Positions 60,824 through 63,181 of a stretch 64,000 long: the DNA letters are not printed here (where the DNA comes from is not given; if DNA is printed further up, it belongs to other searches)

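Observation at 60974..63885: Transmembrane protein with a degenerate HD-GYP domain, divergent from a LapG-like periplasmic cysteine protease: a possible LapD/LapG-type switch on a different c-di-GMP module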

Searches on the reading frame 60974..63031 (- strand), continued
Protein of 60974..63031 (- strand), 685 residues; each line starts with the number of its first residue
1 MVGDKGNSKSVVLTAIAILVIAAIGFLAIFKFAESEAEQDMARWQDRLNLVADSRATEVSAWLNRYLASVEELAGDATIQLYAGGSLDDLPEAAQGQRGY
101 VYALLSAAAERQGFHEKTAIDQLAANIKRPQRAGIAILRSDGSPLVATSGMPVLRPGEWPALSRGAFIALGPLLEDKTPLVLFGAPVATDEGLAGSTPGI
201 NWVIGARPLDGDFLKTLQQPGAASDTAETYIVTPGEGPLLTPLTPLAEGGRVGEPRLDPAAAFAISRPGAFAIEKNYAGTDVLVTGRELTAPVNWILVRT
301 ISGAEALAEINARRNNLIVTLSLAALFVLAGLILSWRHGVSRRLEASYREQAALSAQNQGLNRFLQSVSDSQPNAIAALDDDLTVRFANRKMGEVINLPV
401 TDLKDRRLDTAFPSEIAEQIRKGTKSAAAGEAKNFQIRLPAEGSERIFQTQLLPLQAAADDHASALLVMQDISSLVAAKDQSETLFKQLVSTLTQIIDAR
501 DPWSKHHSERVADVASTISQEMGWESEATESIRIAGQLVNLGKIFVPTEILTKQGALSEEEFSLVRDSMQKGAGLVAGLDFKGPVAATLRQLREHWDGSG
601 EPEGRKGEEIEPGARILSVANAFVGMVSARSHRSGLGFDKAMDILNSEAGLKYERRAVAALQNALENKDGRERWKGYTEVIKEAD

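Call 60: search_protein_families(library=pfam, proteins=[L064:457-2589:-, L064:2510-3226:-, L064:3226-4554:-, L064:4557-6965:-, L064:7710-9053:+, L064:9112-9807:-, L064:12122-13186:-], max_evalue=0.001)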
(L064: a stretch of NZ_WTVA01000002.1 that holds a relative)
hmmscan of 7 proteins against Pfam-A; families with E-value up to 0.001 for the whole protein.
L064:457-2589:- (710 aa): 4 families
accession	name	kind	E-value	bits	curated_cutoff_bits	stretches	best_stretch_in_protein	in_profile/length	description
PF13487.12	HD_5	-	1e-37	129.9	27.2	1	521-685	2-170/170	HD domain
PF08448.16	PAS_4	-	1.1e-16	61.5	23.1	1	400-503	4-107/110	PAS fold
PF01966.28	HD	-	5.9e-08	33.5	22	1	535-653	3-114/116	HD domain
PF13426.13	PAS_9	-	5.6e-05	23.8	27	1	404-503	4-103/103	PAS domain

L064:2510-3226:- (238 aa): 1 family
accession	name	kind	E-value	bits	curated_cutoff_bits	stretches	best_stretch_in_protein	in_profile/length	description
PF06035.17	Peptidase_C93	-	7.3e-13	49.1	27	1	72-222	15-158/162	Bacterial transglutaminase-like cysteine proteinase BTLCP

L064:3226-4554:- (442 aa): 3 families
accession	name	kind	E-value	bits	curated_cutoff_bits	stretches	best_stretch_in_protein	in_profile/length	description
PF13437.12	HlyD_3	-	7.5e-21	75.3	22.2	1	293-400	2-100/106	HlyD family secretion protein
PF16576.10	HlyD_D23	-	8.9e-09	35.4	30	1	285-358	103-174/214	Barrel-sandwich domain of CusB or HlyD membrane-fusion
PF13533.13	Biotin_lipoyl_2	-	3.1e-07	30.5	29.8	1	75-99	8-32/32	Biotin-lipoyl like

L064:4557-6965:- (802 aa): 5 families
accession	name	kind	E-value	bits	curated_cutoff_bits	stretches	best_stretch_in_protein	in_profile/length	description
PF00005.33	ABC_tran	-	2.4e-32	112.8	25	1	569-718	1-137/137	ABC transporter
PF00664.28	ABC_membrane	-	1.7e-21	77.6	28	1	238-500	4-268/274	ABC transporter transmembrane region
PF13304.12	AAA_21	-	4.9e-08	33.8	27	1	690-749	238-301/304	AAA domain, putative AbiEii toxin, Type IV TA system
PF03412.21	Peptidase_C39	-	7.8e-05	23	22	1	84-206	10-132/133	Peptidase C39 family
PF02463.25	SMC_N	-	0.00014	21.8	40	0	668-758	135-209/220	RecF/RecN/SMC N terminal domain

L064:7710-9053:+ (447 aa): 1 family
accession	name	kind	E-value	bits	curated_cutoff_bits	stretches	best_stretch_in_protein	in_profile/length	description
PF02321.23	OEP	-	9.4e-48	162.9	22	2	244-427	2-187/187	Outer membrane efflux protein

L064:9112-9807:- (231 aa): 1 family
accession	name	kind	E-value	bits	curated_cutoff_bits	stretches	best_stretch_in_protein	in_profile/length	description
PF06035.17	Peptidase_C93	-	1.6e-18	67.5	27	1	102-206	37-137/162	Bacterial transglutaminase-like cysteine proteinase BTLCP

L064:12122-13186:- (354 aa): 1 family
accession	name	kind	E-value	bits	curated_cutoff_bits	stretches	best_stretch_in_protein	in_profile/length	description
PF00072.30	Response_reg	-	3e-08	34.3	30.2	1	45-124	20-100/111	Response regulator receiver domain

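Call 61: search_protein_families(library=pfam, proteins=[L071:5585-8947:-, L044:1-3909:+, L018:17638-21102:-, L082:5220-11681:-, L082:5133-8861:+, L082:8865-11681:+], max_evalue=0.001)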
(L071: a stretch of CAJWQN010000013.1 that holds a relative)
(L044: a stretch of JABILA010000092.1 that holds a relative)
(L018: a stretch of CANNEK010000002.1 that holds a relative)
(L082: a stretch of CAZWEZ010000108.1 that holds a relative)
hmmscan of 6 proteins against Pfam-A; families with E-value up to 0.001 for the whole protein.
L071:5585-8947:- (1121 aa): 5 families
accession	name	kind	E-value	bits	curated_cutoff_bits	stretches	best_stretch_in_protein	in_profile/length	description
PF13191.12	AAA_16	-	2.7e-21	77.2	32.6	1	286-469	1-167/167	AAA ATPase domain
PF00211.25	Guanylate_cyc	-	5.9e-20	72.1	21.9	1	92-258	7-173/183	Adenylate and Guanylate cyclase catalytic domain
PF00536.37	SAM_1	-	6.1e-13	49.4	23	1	12-68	6-63/64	SAM domain (Sterile alpha motif)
PF07647.24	SAM_2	-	5.6e-11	42.9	20.5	1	11-67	6-64/66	SAM domain (Sterile alpha motif)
PF13401.12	AAA_22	-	6.5e-06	26.9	27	1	309-460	5-109/130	AAA domain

L044:1-3909:+ (1303 aa): 1 family
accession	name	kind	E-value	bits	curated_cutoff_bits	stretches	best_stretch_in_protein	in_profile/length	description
PF00353.25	HemolysinCabind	-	4.2e-51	170.9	23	10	1123-1157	2-36/36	RTX calcium-binding nonapeptide repeat (4 copies)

L018:17638-21102:- (1155 aa): 5 families
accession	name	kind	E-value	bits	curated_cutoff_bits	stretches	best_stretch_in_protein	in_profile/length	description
PF07676.18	PD40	-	1.1e-22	79.8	20.9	1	126-154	9-38/38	WD40-like Beta Propeller Repeat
PF01979.26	Amidohydro_1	-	1e-13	51.7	25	1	1065-1128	278-344/345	Amidohydrolase family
PF07969.17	Amidohydro_3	-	3.7e-11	43.6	29.7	1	1066-1109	405-448/472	Amidohydrolase family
PF00930.27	DPPIV_N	-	5.2e-06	25.9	22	0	107-171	24-84/354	Dipeptidyl peptidase IV (DPP IV) N-terminal region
PF25174.1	Beta-prop_THOC3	-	1.4e-05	24.7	305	0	116-202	79-158/272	THOC3 beta-propeller domain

L082:5220-11681:- (2154 aa): 5 families
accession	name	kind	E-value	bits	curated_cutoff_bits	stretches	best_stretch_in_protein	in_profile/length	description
PF17892.7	Cadherin_5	-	5.7e-128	417.7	26.5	7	1083-1174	2-97/98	Cadherin-like domain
PF17963.7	Big_9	-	1.2e-97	321.4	23.6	7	1178-1271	1-89/89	Bacterial Ig domain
PF17803.7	Cadherin_4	-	7.7e-80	263.8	25.1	8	1365-1437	1-71/71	Bacterial cadherin-like domain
PF00353.25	HemolysinCabind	-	6e-61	202.3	23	10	1929-1964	1-36/36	RTX calcium-binding nonapeptide repeat (4 copies)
PF16184.11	Cadherin_3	-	1.5e-23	83.3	25.5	1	1633-1725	1-97/106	Cadherin-like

L082:5133-8861:+ (1243 aa): 0 families

L082:8865-11681:+ (939 aa): 0 families

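Call 64: predict_structure(alignment_id=A4)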
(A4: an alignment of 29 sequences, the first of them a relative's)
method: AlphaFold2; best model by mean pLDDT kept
length: 434 residues; sequences in the alignment: 29
mean_pLDDT: 83.4   pTM: 0.56
mean pLDDT of the five models: 83.4, 82.1, 81.7, 81.8, 79.6
residues with pLDDT >= 90: 217; 70-90: 152; 50-70: 14; < 50: 51
segments of 3 or more residues with pLDDT < 50: 1-3, 107-109, 145-188
pLDDT, mean of each block of 10 residues (from residue 1): 67 89 91 86 90 89 90 91 88 83 56 85 91 84 49 33 34 37 45 85 85 92 92 95 86 83 93 91 92 97 94 96 92 97 96 91 92 88 95 95 94 95 93 79
secondary structure, 60 per line:
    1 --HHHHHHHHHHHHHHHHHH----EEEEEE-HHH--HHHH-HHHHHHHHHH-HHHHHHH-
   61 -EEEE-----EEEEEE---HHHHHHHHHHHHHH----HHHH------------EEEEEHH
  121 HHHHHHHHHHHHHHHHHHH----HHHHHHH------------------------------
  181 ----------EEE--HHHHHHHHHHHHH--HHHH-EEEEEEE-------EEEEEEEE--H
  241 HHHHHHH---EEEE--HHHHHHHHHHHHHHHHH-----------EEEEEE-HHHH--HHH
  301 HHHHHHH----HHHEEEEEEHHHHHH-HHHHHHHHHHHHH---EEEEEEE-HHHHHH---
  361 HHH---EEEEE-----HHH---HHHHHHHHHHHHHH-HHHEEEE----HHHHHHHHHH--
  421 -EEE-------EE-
elements in order: H3-20 E25-30 H37-40 H42-51 H53-59 E62-65 E71-76 H80-93 H98-101 E114-118 H119-139 H144-150 E191-193 H196-208 H211-214 E216-222 E230-237 H240-247 E251-254 H257-273 E285-290 H292-295 H298-307 E315-320 H321-326 H328-340 E344-350 H352-357 E367-371 H383-396 E401-404 H409-418 E422-424

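Call 67: search_protein_families(library=pfam, proteins=[L035:12459-15104:-, L035:8892-9863:-, L035:7446-8735:-, L035:15292-16290:+, L035:16946-17935:-, L035:18043-19668:-, L068:12281-14344:-], max_evalue=0.001)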
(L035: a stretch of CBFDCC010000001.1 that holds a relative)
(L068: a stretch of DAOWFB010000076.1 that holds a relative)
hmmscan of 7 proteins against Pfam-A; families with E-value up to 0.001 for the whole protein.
L035:12459-15104:- (881 aa): 2 families
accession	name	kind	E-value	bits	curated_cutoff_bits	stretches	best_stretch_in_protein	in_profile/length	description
PF00353.25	HemolysinCabind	-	2.5e-32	110.8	23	5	741-775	2-36/36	RTX calcium-binding nonapeptide repeat (4 copies)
PF18962.6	Por_Secre_tail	-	1.8e-05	25.4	27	0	151-198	20-64/75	Secretion system C-terminal sorting domain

L035:8892-9863:- (323 aa): 2 families
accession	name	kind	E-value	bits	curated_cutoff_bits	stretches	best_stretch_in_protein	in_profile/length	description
PF06035.17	Peptidase_C93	-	4.6e-18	66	27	1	190-315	30-152/162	Bacterial transglutaminase-like cysteine proteinase BTLCP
PF04473.18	DUF553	-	1.7e-05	24.7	20.5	1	225-295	48-117/140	Transglutaminase-like domain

L035:7446-8735:- (429 aa): 1 family
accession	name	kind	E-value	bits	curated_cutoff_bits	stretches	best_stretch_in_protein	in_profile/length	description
PF00563.25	EAL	-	0.0001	22.2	31.3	1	279-426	82-232/236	EAL domain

L035:15292-16290:+ (332 aa): 8 families
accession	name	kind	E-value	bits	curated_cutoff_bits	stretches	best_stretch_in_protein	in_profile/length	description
PF01370.27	Epimerase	-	7.9e-53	179.8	20.9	1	11-260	1-240/240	NAD dependent epimerase/dehydratase family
PF16363.11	GDP_Man_Dehyd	-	3.6e-50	171.7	27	1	12-315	1-324/332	GDP-mannose 4,6 dehydratase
PF01073.25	3Beta_HSD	-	4.9e-19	68.9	22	1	12-172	1-168/280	3-beta hydroxysteroid dehydrogenase/isomerase family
PF02719.21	Polysacc_synt_2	-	6e-16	58.9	20.2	1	11-182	1-174/293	Polysaccharide biosynthesis protein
PF04321.23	RmlD_sub_bind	-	1.8e-13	50.7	27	1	10-175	2-147/287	RmlD substrate binding domain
PF07993.18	NAD_binding_4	-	2.4e-10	40.5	20.1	1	73-188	87-213/258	Male sterility protein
PF13460.12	NAD_binding_10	-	1.5e-06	28.6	27.2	1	15-176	1-143/184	NAD(P)H-binding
PF05368.20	NmrA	-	1.5e-05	25.2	27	1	9-126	3-108/298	NmrA-like family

L035:16946-17935:- (329 aa): 3 families
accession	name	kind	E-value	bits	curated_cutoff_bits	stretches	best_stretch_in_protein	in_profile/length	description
PF04055.27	Radical_SAM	-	2.9e-34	119.1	29.5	1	18-178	2-166/166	Radical SAM superfamily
PF06463.18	Mob_synth_C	-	9.7e-28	97.1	37.4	1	183-312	1-127/128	Molybdenum Cofactor Synthesis C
PF13353.11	Fer4_12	-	2.3e-07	31.6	22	1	21-124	13-116/137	4Fe-4S single cluster domain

L035:18043-19668:- (541 aa): 3 families
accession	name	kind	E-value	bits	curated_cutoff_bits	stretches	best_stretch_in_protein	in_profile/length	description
PF08376.15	NIT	-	1.7e-32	114.1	24.9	1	31-272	2-237/239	Nitrate and nitrite sensing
PF00027.35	cNMP_binding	-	1.5e-18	66.9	27.5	1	324-410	2-88/89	Cyclic nucleotide-binding domain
PF13545.12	HTH_Crp_2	-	4.5e-10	39.8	27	1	443-510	1-67/70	Crp-like helix-turn-helix domain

L068:12281-14344:- (688 aa): 1 family
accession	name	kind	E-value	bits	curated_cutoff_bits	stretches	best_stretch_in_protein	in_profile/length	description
PF00353.25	HemolysinCabind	-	5.7e-23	80.9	23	4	397-432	1-36/36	RTX calcium-binding nonapeptide repeat (4 copies)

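Call 69: fold_search(model_id=the predicted structure, library=pdb)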
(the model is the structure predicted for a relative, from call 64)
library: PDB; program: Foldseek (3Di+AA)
matches with E <= 10: 929; with E <= 0.001: 90
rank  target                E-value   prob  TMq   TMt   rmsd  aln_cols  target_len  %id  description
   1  5xgb                  3.1e-12  1.00  0.35  0.28  21.1       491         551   11  Crystal structure of the PAS-GGDEF-EAL domain of PA0861 from Pseudomonas aeruginosa (released 2017-12-20)
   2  4rnf                  1.4e-11  1.00  0.38  0.39  20.3       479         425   12  PaMorA tandem diguanylate cyclase - mutant phosphodiesterase, apo form (released 2014-11-19)
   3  5xge                  2.2e-11  1.00  0.37  0.30  21.7       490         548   13  Crystal structure of the PAS-GGDEF-EAL domain of PA0861 from Pseudomonas aeruginosa in complex with cyclic di-GMP (released 2017-12-20)
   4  5xgd                  3.3e-11  1.00  0.35  0.29  21.1       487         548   11  Crystal structure of the PAS-GGDEF-EAL domain of PA0861 from Pseudomonas aeruginosa in complex with GTP (released 2017-12-20)
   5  5m3c_A                6.7e-10  1.00  0.35  0.36  21.1       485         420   12  Structure of the hybrid domain (GGDEF-EAL) of PA0575 from Pseudomonas aeruginosa PAO1 at 2.8 Ang. with GTP and Ca2+ bo (released 2017-12-20)
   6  9cmf_A                7.1e-10  1.00  0.37  0.22  20.8       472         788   11  Substrate bound DosP (released 2024-11-20)
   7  5m3c_B                7.1e-10  1.00  0.34  0.34  20.2       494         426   13  Structure of the hybrid domain (GGDEF-EAL) of PA0575 from Pseudomonas aeruginosa PAO1 at 2.8 Ang. with GTP and Ca2+ bo (released 2017-12-20)
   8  3pjw                  3.2e-09  1.00  0.36  0.37  24.0       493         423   14  Structure of Pseudomonas fluorescence LapD GGDEF-EAL dual domain, I23 (released 2011-02-09)
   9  6pwk_B                6.8e-09  1.00  0.37  0.40  20.0       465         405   12  Vibrio cholerae LapD S helix-GGDEF-EAL (bound to c-di-GMP) (released 2019-10-09)
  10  9ce0_B                9.6e-09  1.00  0.36  0.22  20.3       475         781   10  DosP Apo Bent form (released 2024-11-20)
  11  4rnh                  1.9e-08  1.00  0.33  0.34  20.2       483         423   13  PaMorA tandem diguanylate cyclase - phosphodiesterase, c-di-GMP complex (released 2014-11-19)
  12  4afy_B                3.1e-08  1.00  0.35  0.55   6.6       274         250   15  Crystal structure of the FimX EAL domain in complex with reaction product pGpG (released 2013-01-09)
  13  9bgv_A                3.2e-08  1.00  0.35  0.21  21.6       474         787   12  DosP R97A straight form (released 2024-11-20)
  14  6pwk_A                3.4e-08  1.00  0.37  0.39  20.2       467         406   13  Vibrio cholerae LapD S helix-GGDEF-EAL (bound to c-di-GMP) (released 2019-10-09)
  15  4j40_A                4.3e-08  1.00  0.36  0.56   6.4       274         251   14  Crystal structure of the dual-domain GGDEF-EAL module of FimX from Pseudomonas aeruginosa (released 2013-02-20)
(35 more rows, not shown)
